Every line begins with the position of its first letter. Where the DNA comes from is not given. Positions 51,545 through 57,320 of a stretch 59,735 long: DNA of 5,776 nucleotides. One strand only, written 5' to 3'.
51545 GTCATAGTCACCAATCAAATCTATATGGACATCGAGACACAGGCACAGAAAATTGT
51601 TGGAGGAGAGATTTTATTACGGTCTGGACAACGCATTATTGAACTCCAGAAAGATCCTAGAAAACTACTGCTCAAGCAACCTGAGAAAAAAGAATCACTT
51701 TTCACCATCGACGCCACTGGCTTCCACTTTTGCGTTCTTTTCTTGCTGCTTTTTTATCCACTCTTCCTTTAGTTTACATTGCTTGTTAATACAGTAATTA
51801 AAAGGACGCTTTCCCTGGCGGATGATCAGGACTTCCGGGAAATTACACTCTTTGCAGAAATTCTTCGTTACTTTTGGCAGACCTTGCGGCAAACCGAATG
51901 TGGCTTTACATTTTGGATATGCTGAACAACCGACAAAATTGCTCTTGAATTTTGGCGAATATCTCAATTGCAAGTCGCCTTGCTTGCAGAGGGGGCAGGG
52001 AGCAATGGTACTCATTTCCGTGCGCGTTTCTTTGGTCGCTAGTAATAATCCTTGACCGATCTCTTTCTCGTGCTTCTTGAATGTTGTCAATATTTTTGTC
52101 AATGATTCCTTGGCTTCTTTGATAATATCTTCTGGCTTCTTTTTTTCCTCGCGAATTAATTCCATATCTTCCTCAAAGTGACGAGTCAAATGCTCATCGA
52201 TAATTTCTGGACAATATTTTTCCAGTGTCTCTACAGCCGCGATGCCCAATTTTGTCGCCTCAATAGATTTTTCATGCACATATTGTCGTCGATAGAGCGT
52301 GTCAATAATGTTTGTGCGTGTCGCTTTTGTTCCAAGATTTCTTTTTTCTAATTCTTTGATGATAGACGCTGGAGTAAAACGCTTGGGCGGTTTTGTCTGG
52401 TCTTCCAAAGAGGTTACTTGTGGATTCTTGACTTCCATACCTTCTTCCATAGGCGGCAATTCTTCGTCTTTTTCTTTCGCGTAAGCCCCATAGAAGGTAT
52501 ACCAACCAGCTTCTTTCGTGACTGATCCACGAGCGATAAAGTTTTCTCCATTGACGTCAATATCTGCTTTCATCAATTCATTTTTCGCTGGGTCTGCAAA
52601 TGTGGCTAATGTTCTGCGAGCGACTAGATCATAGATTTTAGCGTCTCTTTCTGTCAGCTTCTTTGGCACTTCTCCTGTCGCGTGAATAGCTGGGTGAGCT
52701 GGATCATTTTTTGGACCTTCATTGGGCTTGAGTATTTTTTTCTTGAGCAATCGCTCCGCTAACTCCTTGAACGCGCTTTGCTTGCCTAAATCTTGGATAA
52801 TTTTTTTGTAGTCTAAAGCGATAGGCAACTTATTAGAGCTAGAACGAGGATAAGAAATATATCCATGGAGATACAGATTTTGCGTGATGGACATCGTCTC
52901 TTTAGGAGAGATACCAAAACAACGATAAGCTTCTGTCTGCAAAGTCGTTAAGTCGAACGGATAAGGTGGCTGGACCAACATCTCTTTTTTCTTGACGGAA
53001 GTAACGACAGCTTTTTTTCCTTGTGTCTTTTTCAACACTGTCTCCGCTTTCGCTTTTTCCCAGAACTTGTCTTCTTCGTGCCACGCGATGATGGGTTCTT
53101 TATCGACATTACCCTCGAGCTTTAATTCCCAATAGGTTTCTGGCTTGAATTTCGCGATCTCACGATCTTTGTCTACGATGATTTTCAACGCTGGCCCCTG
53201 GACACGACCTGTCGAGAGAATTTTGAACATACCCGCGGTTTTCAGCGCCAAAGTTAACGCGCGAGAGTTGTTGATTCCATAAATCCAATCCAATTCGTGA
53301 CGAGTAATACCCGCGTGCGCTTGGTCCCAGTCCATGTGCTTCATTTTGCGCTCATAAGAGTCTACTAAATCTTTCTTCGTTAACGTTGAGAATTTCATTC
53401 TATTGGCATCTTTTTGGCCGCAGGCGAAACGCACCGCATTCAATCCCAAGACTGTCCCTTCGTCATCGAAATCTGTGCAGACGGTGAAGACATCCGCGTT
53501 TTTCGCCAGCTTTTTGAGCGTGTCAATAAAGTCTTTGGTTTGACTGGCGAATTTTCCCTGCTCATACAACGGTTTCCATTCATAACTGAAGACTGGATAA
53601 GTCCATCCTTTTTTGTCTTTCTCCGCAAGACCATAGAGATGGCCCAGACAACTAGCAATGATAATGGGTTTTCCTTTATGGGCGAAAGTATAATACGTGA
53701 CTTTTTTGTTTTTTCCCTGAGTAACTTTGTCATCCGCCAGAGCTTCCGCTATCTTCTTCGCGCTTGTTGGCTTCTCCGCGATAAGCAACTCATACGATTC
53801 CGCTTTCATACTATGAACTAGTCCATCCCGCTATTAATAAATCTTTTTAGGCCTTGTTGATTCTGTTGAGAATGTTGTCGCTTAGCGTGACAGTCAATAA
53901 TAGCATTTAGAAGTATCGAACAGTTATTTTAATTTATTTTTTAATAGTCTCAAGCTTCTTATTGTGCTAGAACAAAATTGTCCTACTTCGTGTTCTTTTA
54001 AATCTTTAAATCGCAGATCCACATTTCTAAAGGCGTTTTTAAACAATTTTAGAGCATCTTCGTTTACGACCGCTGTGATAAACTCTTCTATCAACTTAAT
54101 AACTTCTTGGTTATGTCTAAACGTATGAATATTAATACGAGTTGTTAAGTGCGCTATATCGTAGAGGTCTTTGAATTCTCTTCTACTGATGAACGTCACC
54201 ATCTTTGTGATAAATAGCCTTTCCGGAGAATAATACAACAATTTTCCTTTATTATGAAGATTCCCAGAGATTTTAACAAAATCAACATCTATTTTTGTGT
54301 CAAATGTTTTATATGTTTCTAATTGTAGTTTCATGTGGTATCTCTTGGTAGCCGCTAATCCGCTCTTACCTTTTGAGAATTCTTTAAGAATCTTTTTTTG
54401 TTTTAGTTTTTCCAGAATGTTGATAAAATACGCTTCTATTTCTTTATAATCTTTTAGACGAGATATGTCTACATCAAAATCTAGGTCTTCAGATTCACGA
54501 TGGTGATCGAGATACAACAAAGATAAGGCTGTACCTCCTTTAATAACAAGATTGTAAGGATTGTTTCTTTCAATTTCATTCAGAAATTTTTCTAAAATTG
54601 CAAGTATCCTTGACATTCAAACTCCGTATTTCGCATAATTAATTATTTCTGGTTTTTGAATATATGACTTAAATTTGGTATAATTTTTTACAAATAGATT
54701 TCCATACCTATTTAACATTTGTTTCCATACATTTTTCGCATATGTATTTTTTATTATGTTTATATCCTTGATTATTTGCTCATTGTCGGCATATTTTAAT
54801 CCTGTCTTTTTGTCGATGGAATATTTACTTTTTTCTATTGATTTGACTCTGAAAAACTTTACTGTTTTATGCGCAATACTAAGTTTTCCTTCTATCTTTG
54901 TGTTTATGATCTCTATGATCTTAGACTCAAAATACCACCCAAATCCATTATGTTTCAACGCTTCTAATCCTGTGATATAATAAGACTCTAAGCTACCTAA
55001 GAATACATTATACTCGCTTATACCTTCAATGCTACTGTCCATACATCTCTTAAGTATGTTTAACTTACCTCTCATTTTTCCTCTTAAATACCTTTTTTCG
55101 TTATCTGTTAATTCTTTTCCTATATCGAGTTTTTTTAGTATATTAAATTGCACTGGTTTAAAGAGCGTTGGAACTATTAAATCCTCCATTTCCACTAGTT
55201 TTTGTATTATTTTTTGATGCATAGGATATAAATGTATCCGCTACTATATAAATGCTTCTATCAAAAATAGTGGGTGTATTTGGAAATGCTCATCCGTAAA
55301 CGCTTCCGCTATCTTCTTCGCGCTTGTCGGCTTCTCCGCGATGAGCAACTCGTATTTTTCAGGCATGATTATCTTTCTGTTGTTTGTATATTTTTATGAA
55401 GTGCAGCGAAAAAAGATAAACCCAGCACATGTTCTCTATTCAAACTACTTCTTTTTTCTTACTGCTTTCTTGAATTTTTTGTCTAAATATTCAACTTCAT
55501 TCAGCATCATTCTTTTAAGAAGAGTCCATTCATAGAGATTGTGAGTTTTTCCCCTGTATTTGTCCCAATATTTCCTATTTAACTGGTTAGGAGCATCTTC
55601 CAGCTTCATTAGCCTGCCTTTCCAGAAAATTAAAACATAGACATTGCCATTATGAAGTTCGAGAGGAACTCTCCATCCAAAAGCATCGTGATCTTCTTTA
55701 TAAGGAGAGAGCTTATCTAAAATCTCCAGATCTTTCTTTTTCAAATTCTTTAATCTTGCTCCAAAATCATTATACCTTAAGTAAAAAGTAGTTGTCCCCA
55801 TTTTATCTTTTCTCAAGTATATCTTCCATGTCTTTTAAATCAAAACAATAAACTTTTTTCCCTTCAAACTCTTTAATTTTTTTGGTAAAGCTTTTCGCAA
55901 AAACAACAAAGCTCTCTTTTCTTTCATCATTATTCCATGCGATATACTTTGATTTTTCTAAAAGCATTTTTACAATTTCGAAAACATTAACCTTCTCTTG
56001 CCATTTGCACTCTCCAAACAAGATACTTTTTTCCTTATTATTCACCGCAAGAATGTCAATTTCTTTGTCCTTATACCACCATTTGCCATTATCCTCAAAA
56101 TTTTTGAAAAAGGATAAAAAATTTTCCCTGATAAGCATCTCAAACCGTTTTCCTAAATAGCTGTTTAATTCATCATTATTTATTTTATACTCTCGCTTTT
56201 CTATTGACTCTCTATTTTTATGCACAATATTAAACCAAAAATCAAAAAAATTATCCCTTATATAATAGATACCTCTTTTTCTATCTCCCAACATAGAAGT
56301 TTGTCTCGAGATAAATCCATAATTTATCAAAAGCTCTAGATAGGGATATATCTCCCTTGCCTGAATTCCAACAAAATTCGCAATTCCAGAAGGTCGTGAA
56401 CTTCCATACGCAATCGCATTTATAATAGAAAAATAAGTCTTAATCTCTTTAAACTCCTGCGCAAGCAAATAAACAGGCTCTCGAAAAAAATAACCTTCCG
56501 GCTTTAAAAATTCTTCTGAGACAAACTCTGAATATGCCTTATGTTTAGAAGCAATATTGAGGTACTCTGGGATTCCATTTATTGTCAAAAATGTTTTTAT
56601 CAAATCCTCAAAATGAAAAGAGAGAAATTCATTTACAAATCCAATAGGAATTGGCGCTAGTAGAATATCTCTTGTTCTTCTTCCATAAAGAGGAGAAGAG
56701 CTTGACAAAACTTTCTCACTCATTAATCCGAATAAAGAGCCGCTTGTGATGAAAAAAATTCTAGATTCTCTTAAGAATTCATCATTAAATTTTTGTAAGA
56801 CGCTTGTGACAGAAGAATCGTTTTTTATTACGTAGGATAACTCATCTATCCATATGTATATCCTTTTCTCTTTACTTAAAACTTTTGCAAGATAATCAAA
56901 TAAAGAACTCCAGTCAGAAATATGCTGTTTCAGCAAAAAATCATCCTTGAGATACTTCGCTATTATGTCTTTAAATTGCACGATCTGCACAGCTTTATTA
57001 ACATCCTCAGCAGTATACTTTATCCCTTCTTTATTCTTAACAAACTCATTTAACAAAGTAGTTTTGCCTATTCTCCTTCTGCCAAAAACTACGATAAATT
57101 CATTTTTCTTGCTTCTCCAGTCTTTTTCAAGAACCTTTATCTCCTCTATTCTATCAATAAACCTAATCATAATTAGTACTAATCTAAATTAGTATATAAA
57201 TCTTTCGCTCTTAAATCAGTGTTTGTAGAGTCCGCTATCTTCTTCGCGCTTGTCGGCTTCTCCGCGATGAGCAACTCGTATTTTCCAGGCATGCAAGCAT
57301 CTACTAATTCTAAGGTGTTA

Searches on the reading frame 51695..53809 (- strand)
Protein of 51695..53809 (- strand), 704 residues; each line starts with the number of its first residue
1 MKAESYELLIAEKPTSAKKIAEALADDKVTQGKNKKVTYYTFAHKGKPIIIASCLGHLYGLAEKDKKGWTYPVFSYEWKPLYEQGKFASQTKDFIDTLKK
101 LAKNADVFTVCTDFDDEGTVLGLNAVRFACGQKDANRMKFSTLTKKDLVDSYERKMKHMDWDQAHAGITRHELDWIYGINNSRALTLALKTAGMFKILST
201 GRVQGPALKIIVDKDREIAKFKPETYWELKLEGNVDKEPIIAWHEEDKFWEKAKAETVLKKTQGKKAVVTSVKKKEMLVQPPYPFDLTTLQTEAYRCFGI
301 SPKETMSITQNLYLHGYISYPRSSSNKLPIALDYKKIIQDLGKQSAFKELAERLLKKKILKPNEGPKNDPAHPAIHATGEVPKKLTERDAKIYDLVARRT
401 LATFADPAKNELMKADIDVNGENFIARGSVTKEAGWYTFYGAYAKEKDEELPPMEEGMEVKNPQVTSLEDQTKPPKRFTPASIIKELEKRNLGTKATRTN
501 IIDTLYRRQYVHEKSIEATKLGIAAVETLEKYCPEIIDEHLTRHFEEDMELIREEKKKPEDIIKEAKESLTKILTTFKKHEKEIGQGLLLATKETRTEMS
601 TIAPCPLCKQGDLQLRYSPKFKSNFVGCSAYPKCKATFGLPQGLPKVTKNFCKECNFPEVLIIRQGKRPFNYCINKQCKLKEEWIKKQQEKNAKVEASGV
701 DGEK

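Call 19: search_protein_families(library=pfam, proteins=[window:51695-53809:-])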
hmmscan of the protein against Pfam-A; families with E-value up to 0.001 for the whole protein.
window:51695-53809:- (704 aa): 3 families
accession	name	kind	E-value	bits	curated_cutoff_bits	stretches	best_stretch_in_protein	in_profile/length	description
PF01131.25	Topoisom_bac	-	2.1e-119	399.6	35.1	1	160-563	3-410/411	DNA topoisomerase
PF01751.28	Toprim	-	2.5e-08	34.4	23.1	1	7-141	1-94/96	Toprim domain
PF01396.24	Zn_ribbon_Top1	-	2.8e-08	33.9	32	1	605-639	4-35/39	Topoisomerase DNA binding C4 zinc finger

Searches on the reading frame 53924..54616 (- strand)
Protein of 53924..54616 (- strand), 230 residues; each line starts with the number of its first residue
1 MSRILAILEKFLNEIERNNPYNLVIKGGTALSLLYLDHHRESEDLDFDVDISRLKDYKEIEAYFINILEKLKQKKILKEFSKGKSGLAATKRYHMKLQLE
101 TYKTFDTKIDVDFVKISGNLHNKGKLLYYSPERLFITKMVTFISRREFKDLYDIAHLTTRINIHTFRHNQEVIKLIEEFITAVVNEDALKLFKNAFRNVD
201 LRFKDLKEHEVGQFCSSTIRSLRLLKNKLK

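Call 20: search_protein_families(library=pfam, proteins=[window:53924-54616:-])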
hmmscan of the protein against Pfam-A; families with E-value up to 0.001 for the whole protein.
window:53924-54616:- (230 aa): 1 family
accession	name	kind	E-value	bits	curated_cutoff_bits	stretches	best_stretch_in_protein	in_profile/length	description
PF08843.17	AbiEii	-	1.4e-21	78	22.5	1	21-198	13-209/238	Nucleotidyl transferase AbiEii toxin, Type IV TA system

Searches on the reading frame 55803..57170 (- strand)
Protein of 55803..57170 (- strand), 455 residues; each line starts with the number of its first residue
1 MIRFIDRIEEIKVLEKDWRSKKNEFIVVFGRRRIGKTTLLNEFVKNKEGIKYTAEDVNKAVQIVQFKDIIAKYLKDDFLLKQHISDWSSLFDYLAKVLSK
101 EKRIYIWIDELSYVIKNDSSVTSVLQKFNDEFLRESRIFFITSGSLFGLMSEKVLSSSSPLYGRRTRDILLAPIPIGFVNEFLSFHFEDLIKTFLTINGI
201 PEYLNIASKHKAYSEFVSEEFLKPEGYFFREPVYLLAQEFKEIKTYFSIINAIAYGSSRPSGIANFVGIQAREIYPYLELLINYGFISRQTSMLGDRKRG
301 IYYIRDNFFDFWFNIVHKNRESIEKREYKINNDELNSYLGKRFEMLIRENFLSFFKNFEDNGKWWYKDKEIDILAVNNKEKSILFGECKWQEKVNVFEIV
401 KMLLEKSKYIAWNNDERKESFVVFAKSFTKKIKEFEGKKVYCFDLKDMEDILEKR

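Call 20: search_protein_families(library=pfam, proteins=[window:55803-57170:-])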
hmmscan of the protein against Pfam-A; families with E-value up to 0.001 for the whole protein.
window:55803-57170:- (455 aa): 4 families
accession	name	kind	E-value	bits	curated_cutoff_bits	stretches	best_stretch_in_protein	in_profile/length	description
PF01637.24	ATPase_2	-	1.5e-20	74.4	33.2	1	4-192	1-200/225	ATPase domain predominantly from Archaea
PF03008.20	DUF234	-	9.4e-20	71.3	22.5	1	312-392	1-91/100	Archaea bacterial proteins of unknown function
PF13173.12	AAA_14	-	1.1e-10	42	27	1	23-157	2-110/129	AAA domain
PF13401.12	AAA_22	-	0.00068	20.4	27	0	22-123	4-97/130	AAA domain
